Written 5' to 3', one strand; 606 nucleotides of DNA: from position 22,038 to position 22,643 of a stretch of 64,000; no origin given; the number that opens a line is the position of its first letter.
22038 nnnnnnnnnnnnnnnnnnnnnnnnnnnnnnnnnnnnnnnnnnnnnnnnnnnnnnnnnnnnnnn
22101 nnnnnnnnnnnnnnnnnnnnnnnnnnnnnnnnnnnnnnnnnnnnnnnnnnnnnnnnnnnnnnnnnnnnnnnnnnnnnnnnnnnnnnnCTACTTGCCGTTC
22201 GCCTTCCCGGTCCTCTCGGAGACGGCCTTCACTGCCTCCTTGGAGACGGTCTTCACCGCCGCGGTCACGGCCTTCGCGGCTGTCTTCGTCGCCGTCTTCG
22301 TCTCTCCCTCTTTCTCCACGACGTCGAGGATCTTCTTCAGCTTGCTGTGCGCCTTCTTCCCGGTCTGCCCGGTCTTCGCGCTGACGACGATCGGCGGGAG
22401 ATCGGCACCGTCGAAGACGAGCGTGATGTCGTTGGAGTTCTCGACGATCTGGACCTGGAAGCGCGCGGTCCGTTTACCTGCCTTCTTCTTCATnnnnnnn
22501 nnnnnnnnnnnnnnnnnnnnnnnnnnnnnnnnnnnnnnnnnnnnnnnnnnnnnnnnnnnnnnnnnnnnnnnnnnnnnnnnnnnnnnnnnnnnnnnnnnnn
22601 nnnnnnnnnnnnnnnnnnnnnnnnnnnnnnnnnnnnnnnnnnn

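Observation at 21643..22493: Cluster of three small proteins after purK: double zinc-ribbon protein, small Cys protein and a Lys/Ala-tailed histone-like protein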

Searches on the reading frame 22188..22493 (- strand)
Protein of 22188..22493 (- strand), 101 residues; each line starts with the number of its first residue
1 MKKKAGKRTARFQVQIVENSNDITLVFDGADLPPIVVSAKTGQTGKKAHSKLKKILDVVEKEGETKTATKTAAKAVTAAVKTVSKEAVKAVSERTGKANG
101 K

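Call 4: search_protein_families(library=pfam, proteins=[window:22188-22493:-], max_evalue=1)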
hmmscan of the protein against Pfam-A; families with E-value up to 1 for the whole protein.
window:22188-22493:- (101 aa): 2 families
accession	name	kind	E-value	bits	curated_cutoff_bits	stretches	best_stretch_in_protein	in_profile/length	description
PF02312.22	CBF_beta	-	0.056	13.5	25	1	6-72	38-101/167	Core binding factor beta subunit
PF21672.2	COMM_HN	-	0.069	14.1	23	1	53-90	38-75/103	COMMD2-7/10, HN domain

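Call 5: search_protein_families(library=ncbifam, proteins=[window:22188-22493:-], max_evalue=1)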
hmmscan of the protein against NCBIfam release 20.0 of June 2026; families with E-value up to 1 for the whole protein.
window:22188-22493:- (101 aa): 2 families
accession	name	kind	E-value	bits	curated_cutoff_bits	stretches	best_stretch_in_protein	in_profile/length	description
NF004886.0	PRK06247.1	subfamily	0.012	14.4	623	1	18-94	291-367/476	pyruvate kinase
NF010663.0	PRK14059.1-1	equivalog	0.031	13.6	184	1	14-70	106-166/253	pyrimidine reductase family protein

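Call 6: find_homologous_proteins(query=window:22188-22493:-)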
Query window:22188-22493:- (101 aa): 92 proteins with E <= 0.001 among 125 candidates.
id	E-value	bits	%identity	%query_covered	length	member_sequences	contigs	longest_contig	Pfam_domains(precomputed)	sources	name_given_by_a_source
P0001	8.0e-51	187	98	100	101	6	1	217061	-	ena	-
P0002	6.3e-46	171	93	100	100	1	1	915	-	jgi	jgi:hypothetical protein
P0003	1.0e-44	168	87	99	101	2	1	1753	-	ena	-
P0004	1.3e-44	167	86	100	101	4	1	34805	-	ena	-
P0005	1.2e-43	164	86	99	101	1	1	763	-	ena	-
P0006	1.9e-43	164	84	99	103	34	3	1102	-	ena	-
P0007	2.0e-43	163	87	97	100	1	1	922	-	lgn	-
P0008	2.8e-43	163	85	100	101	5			-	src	-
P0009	2.8e-43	163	85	100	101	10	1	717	-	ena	-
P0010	5.0e-43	162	84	99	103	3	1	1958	-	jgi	jgi:hypothetical protein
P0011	2.4e-42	160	85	98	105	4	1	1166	-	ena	-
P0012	2.6e-42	160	86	98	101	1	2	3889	-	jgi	jgi:hypothetical protein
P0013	7.7e-42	158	85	90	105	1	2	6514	-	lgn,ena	-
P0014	8.3e-42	158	83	100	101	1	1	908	-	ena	-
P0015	1.5e-41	157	84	90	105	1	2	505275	-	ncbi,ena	-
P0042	1.3e-36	142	78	95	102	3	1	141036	-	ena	-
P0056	4.5e-34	134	76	99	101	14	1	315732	-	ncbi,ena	-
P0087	1.7e-30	122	68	100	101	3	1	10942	-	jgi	jgi:uncharacterized protein YaaR (DUF327 family)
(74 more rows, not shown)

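Call 10: find_encoding_contigs(protein=P0015, flank=6000, max_places=3)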
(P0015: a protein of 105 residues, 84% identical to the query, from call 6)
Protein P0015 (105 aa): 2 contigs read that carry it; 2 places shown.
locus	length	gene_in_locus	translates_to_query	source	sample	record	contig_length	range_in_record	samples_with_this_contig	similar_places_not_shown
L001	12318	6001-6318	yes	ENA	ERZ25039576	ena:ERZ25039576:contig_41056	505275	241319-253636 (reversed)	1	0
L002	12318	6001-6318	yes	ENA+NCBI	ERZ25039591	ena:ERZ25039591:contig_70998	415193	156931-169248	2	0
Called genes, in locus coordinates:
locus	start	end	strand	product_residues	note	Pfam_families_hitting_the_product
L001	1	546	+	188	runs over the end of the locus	PF03352:Adenine_glyco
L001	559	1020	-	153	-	-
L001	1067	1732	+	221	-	PF03591:AzlC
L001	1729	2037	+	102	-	PF05437:AzlD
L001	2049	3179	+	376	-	PF03576:Peptidase_S58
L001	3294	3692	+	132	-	-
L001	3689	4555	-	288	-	PF02567:PhzC-PhzF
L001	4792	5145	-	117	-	PF01740:STAS, PF13466:STAS_2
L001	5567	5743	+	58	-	-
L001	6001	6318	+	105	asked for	-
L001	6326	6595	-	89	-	-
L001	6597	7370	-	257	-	PF02222:ATP-grasp, PF17769:PurK_C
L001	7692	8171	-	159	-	PF00731:AIRC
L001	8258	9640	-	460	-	PF00202:Aminotran_3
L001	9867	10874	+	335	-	-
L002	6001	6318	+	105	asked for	-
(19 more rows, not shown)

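Call 15: predict_structure(alignment_id=A1)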
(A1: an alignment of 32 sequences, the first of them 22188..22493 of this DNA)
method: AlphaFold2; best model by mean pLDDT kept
length: 101 residues; sequences in the alignment: 32
mean_pLDDT: 67.1   pTM: 0.54
mean pLDDT of the five models: 67.1, 63.0, 57.2, 51.5, 51.2
residues with pLDDT >= 90: 0; 70-90: 48; 50-70: 39; < 50: 14
segments of 3 or more residues with pLDDT < 50: 1-3, 91-101
pLDDT, mean of each block of 10 residues (from residue 1): 60 79 78 75 67 82 68 65 57 42 36
secondary structure, 60 per line:
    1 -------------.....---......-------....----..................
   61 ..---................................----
elements in order: E14-18 E22-27 E35-38 H43-62 H66-97

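Call 18: search_protein_representatives(alignment_id=A1)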
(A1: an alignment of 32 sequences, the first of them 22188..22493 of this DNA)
Query: 32 sequences, 101 profile positions. Proteins with E-value up to 0.001 (for the whole library): 36; up to 1e-10: 11; up to 1e-30: 3. The best 36 are listed.
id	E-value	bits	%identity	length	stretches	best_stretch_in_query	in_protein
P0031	6.6e-47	173.8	-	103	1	2-100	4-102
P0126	6.8e-36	138.4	-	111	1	2-100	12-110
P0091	4.6e-31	122.9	-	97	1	29-100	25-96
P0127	1.1e-30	121.7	-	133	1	1-68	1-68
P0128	1.3e-18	83.0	-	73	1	1-63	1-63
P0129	6.5e-13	64.7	-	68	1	2-62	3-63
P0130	8.9e-12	61.0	-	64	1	1-63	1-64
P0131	9.1e-12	61.0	-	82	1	3-60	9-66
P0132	2.9e-11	59.4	-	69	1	21-62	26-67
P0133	4.5e-11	58.7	-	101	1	2-70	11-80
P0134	6.3e-11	58.3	-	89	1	2-63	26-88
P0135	1.9e-10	56.7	-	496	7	38-60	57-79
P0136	6.0e-10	55.1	-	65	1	1-52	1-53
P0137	8.8e-10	54.6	-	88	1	2-53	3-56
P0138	9.6e-10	54.5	-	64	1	2-59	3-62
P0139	1.0e-09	54.4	-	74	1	2-69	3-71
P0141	1.8e-09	53.6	-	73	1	2-61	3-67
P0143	5.4e-09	52.1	-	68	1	2-61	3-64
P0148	3.0e-06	43.3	-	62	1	8-60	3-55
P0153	2.3e-05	40.4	-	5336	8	17-50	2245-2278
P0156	1.5e-04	37.8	-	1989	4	9-50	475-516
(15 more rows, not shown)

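Call 23: search_protein_families(library=pfam, alignment_id=A2, max_evalue=0.1)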
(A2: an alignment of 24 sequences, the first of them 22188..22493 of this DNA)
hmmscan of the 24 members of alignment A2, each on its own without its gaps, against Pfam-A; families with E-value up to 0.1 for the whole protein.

A. member 1, window:22188-22493:- (101 aa): 2 families
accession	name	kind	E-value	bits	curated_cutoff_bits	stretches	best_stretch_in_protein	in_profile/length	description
PF02312.22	CBF_beta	-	0.056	13.5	25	1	6-72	38-101/167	Core binding factor beta subunit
PF21672.2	COMM_HN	-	0.069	14.1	23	1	53-90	38-75/103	COMMD2-7/10, HN domain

B. families by the number of members that match (of 24 scanned): 3 families
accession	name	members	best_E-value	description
PF01176.25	eIF-1a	1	0.048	Translation initiation factor 1A / IF-1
PF02312.22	CBF_beta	1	0.056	Core binding factor beta subunit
PF21672.2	COMM_HN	1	0.069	COMMD2-7/10, HN domain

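Call 24: search_solved_structures(query=A2, max_evalue=10)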
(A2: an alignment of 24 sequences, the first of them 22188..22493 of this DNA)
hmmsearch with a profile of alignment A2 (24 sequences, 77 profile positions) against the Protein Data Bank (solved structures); distinct sequences matched with E-value up to 10: 3.
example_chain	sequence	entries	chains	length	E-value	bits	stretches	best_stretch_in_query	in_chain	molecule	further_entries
7nel_A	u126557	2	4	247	0.25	14.2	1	18-57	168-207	Estrogen receptor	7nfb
7ndo_A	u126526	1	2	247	0.25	14.1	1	18-57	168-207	Estrogen receptor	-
5tgw_A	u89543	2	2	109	0.91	12.4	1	40-64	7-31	PS1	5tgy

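Call 27: find_related_loci(query=A1, collection=genome_contigs, flank=5000)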
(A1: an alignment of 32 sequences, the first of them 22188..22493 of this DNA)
Query A1 (101 aa) in genome_contigs; peptide patterns used: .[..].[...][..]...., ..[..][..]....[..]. (x = any residue, [..] = any of these).
170 stretches matched a pattern; 13 encode a relative of the query (tblastn E <= 1e-3); 13 distinct loci.
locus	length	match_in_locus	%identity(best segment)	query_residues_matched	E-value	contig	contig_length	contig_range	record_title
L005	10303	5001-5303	86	1-101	8e-46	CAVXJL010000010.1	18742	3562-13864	MAG: uncultured Actinomycetota bacterium isolate MFD09206.bin.2.176 genome assembly, contig: contig_33222, whole genome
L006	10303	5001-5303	86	1-101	6e-45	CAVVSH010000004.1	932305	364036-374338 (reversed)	MAG: uncultured Actinomycetota bacterium isolate MFD02840.bin.1.414 genome assembly, contig: contig_14375, whole genome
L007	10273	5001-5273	84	10-100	1e-39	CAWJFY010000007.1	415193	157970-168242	MAG: uncultured Actinomycetota bacterium isolate MFD09267.bin.1.89 genome assembly, contig: contig_70998, whole genome s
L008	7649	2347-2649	75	1-101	3e-37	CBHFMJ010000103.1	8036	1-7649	MAG TPA_asm: uncultured bacterium isolate SRR16095330_metabat2_9 genome assembly, contig: ERZ27337130.299, whole genome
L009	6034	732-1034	76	1-101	2e-33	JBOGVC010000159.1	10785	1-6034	MAG: Actinomycetota bacterium isolate SC-S_metawrap_bin.34 k127_7307224, whole genome shotgun sequence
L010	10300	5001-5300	78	1-101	6e-32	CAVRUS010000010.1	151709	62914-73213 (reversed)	MAG: uncultured Actinomycetota bacterium isolate MFD02840.bin.1.376 genome assembly, contig: contig_47959, whole genome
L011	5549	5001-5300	76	1-101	1e-30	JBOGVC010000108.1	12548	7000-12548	MAG: Actinomycetota bacterium isolate SC-S_metawrap_bin.34 k127_3268294, whole genome shotgun sequence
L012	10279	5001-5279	78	1-93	1e-29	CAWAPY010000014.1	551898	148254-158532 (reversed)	MAG: uncultured Actinomycetota bacterium isolate MFD02840.bin.2.41 genome assembly, contig: contig_5331, whole genome sh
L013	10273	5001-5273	82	10-100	5e-40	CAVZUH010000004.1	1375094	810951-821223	MAG: uncultured Actinomycetota bacterium isolate MFD06742.bin.2.313 genome assembly, contig: contig_9289, whole genome s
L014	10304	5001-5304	79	1-101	4e-26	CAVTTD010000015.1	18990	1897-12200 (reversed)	MAG: uncultured Actinomycetota bacterium isolate MFD05176.bin.3.91 genome assembly, contig: contig_178819, whole genome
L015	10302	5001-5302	79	1-101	7e-28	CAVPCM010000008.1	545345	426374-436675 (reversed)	MAG: uncultured Actinomycetota bacterium isolate MFD00072.bin.1.11 genome assembly, contig: contig_6597, whole genome sh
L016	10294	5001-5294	72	1-98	2e-40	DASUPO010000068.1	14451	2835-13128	MAG TPA_asm: Actinomycetota bacterium isolate SMAG_U1657 k141_628114, whole genome shotgun sequence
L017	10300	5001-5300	38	2-101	5e-12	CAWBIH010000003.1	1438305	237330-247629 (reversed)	MAG: uncultured Actinomycetota bacterium isolate MFD09212.bin.1.18 genome assembly, contig: contig_2175, whole genome sh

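Call 30: search_protein_families(library=ncbifam, alignment_id=A2, max_evalue=0.1)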
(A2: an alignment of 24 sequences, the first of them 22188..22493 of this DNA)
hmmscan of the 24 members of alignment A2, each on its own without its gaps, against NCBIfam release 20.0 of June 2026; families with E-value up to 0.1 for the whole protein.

A. member 1, window:22188-22493:- (101 aa): 2 families
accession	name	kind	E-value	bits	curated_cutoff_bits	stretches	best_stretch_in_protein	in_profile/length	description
NF004886.0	PRK06247.1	subfamily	0.012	14.4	623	1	18-94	291-367/476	pyruvate kinase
NF010663.0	PRK14059.1-1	equivalog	0.031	13.6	184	1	14-70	106-166/253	pyrimidine reductase family protein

B. families by the number of members that match (of 24 scanned): 5 families
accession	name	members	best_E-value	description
NF004886.0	PRK06247.1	1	0.012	pyruvate kinase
NF010663.0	PRK14059.1-1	1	0.031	pyrimidine reductase family protein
NF007342.0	PRK09834.1-4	1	0.037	DNA-binding transcriptional regulator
NF002005.0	PRK00802.1-5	1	0.05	DNA-3-methyladenine glycosylase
NF010381.0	PRK13808.1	1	0.056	adenylate kinase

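Call 31: search_protein_families(library=phrogs, alignment_id=A2, max_evalue=0.1)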
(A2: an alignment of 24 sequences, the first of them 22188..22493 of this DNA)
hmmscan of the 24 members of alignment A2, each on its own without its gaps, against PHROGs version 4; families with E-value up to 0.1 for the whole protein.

A. member 1, window:22188-22493:- (101 aa): 2 families
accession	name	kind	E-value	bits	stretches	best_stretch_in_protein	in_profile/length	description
phrog_2910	-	unknown function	0.057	14.8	1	44-77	38-68/76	-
phrog_2797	-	unknown function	0.08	14.2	0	3-64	42-103/109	-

B. families by the number of members that match (of 24 scanned): 10 families
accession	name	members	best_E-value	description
phrog_581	-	2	0.028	minor head protein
phrog_14144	-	1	0.017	-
phrog_33835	-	1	0.032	-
phrog_10706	-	1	0.037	-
phrog_25485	-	1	0.042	-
phrog_10871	-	1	0.044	tail length tape measure protein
phrog_2910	-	1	0.057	-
phrog_38100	-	1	0.062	-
phrog_21789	-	1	0.074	virion structural protein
phrog_2797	-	1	0.08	-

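Call 34: find_encoding_contigs(protein=P0056, flank=5000, max_places=2)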
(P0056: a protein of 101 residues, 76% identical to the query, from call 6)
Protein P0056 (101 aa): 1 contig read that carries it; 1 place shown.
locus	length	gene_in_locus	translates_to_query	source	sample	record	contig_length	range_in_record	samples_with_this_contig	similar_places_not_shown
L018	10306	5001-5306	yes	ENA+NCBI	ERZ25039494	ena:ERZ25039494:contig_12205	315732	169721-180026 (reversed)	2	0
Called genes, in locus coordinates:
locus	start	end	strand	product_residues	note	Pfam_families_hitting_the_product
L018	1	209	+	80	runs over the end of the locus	PF04964:Flp_Fap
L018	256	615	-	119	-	-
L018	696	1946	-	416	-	PF03979:Sigma70_r1_1, PF00140:Sigma70_r1_2, PF04542:Sigma70_r2, PF04539:Sigma70_r3, PF04545:Sigma70_r4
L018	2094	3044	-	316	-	PF01751:Toprim (weak), PF13155:Toprim_2, PF13662:Toprim_4, PF10410:DnaB_bind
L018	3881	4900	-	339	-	PF01966:HD, PF13286:HD_assoc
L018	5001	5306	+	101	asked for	-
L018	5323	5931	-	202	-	PF02698:DUF218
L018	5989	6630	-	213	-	-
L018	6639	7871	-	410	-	-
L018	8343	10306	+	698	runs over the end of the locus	-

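Call 35: find_encoding_contigs(protein=P0042, flank=5000, max_places=2)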
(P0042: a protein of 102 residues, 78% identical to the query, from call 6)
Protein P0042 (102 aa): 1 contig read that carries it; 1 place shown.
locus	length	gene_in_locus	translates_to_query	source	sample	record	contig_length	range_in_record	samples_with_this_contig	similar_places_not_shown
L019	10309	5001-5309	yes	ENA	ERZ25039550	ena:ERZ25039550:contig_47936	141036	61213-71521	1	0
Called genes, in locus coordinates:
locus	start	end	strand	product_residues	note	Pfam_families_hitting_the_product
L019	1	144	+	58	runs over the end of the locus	PF04964:Flp_Fap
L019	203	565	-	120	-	-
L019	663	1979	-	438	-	PF03979:Sigma70_r1_1, PF00140:Sigma70_r1_2, PF04542:Sigma70_r2, PF04539:Sigma70_r3, PF04545:Sigma70_r4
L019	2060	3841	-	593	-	PF01807:Zn_ribbon_DnaG, PF08275:DNAG_N, PF01751:Toprim, PF13155:Toprim_2, PF13662:Toprim_4, PF10410:DnaB_bind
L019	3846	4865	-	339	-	PF01966:HD, PF13286:HD_assoc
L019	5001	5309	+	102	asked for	-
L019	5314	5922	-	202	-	PF02698:DUF218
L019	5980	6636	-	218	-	-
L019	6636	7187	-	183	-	-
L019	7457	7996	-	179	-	-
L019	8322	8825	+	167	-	PF00353:HemolysinCabind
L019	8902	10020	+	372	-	-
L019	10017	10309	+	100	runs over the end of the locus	PF00353:HemolysinCabind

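Call 36: find_encoding_contigs(protein=P0087, flank=5000, max_places=2)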
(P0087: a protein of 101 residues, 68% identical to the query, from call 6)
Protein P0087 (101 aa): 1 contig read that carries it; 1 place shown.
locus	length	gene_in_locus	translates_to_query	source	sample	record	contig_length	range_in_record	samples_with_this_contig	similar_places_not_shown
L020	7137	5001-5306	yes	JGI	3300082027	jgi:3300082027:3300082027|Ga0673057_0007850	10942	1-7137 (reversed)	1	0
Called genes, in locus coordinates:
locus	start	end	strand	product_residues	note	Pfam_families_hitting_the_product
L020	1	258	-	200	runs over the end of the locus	-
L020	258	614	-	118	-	-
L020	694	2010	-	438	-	PF03979:Sigma70_r1_1, PF00140:Sigma70_r1_2, PF04542:Sigma70_r2, PF04539:Sigma70_r3, PF04545:Sigma70_r4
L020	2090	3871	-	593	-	PF01807:Zn_ribbon_DnaG, PF08275:DNAG_N, PF01751:Toprim, PF13155:Toprim_2, PF13662:Toprim_4, PF10410:DnaB_bind, PF08278:DnaG_DnaB_bind (weak)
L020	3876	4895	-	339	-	PF01966:HD, PF13286:HD_assoc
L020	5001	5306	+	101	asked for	-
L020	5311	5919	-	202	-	PF02698:DUF218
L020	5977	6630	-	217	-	-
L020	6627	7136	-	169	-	?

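Call 37: list_cluster_members(proteins=[P0128, P0129, P0130, P0131, P0133, P0138, P0139, P0141, P0143, P0148])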
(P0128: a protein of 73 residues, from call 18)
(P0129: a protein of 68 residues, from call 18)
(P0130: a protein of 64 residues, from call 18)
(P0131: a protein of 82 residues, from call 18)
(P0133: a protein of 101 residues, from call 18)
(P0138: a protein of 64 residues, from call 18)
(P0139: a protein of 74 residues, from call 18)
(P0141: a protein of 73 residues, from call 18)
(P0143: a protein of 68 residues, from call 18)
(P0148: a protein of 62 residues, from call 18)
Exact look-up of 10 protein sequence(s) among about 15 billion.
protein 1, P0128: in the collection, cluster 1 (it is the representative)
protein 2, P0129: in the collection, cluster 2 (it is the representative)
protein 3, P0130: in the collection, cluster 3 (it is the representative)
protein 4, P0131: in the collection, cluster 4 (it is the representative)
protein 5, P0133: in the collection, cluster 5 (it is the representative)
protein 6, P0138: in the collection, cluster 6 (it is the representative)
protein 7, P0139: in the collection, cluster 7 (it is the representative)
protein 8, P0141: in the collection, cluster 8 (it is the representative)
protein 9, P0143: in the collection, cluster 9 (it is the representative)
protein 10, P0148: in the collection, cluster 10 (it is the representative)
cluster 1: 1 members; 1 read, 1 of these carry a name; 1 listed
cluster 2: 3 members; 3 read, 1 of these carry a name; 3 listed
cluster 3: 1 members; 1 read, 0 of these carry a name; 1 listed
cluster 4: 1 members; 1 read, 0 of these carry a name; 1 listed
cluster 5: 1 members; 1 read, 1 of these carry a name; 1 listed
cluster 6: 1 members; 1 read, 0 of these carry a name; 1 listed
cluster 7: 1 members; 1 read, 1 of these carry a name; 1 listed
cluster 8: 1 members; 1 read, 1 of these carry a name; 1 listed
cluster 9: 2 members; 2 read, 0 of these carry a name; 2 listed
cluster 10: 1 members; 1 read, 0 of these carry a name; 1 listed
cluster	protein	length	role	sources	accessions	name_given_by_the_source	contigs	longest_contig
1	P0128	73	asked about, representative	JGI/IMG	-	hypothetical protein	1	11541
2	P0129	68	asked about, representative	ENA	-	-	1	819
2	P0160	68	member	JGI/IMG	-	hypothetical protein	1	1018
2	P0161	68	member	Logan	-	-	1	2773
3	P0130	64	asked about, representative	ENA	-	-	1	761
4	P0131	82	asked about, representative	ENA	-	-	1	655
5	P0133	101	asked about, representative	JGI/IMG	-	hypothetical protein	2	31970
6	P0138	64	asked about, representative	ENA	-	-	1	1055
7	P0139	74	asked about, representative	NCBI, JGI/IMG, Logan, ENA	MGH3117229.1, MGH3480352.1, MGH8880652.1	MAG: hypothetical protein ACRDQD_26395 [Nocardioidaceae bacterium]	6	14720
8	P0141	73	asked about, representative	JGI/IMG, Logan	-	hypothetical protein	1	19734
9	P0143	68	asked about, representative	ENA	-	-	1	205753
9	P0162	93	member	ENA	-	-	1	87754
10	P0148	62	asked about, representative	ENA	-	-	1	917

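Call 38: find_encoding_contigs(protein=P0143, flank=5000, max_places=2)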
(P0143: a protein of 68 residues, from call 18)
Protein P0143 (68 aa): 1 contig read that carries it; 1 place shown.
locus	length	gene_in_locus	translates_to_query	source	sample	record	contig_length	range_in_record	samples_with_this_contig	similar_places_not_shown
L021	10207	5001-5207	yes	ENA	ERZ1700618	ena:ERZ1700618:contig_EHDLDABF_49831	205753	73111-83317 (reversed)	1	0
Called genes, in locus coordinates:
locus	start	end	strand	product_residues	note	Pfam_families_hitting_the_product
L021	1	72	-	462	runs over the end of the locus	-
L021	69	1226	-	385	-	PF17164:DUF5122 (faint)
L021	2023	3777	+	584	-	PF00082:Peptidase_S8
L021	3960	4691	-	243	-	-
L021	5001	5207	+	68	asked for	-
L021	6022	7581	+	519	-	PF00211:Guanylate_cyc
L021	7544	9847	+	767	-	PF13191:AAA_16 (weak), PF07719:TPR_2 (faint), PF13374:TPR_10 (faint), PF00515:TPR_1 (faint), PF17874:TPR_MalT (weak), PF13424:TPR_12 (weak)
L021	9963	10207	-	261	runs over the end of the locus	-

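Call 39: find_encoding_contigs(protein=P0139, flank=5000, max_places=2)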
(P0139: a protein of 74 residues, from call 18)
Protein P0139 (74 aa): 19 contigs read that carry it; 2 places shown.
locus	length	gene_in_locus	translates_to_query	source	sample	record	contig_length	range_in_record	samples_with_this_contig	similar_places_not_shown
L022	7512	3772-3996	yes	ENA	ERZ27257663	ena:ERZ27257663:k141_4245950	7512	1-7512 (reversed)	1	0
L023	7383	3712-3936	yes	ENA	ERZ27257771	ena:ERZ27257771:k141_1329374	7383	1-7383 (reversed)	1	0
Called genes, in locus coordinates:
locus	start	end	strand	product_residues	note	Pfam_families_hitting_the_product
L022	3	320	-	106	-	?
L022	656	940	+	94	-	PF19730:DUF6221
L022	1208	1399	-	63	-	-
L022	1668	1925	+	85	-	-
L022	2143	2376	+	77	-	-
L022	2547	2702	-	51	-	-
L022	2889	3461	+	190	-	-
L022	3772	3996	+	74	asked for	-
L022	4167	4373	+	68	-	-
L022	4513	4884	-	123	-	PF00903:Glyoxalase (faint), PF18029:Glyoxalase_6 (weak)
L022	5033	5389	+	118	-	-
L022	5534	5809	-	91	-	-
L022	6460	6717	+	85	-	-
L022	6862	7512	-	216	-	?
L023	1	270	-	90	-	?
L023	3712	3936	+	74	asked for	-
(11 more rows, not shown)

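Call 61: search_protein_families(library=padloc, proteins=[window:22188-22493:-], max_evalue=0.1)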
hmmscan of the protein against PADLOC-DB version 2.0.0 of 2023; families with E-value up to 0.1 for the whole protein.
window:22188-22493:- (101 aa): 1 family
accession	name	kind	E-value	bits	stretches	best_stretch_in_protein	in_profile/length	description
PDLC03226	MTase_II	-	0.014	12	1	24-95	218-288/579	Type II methyltransferase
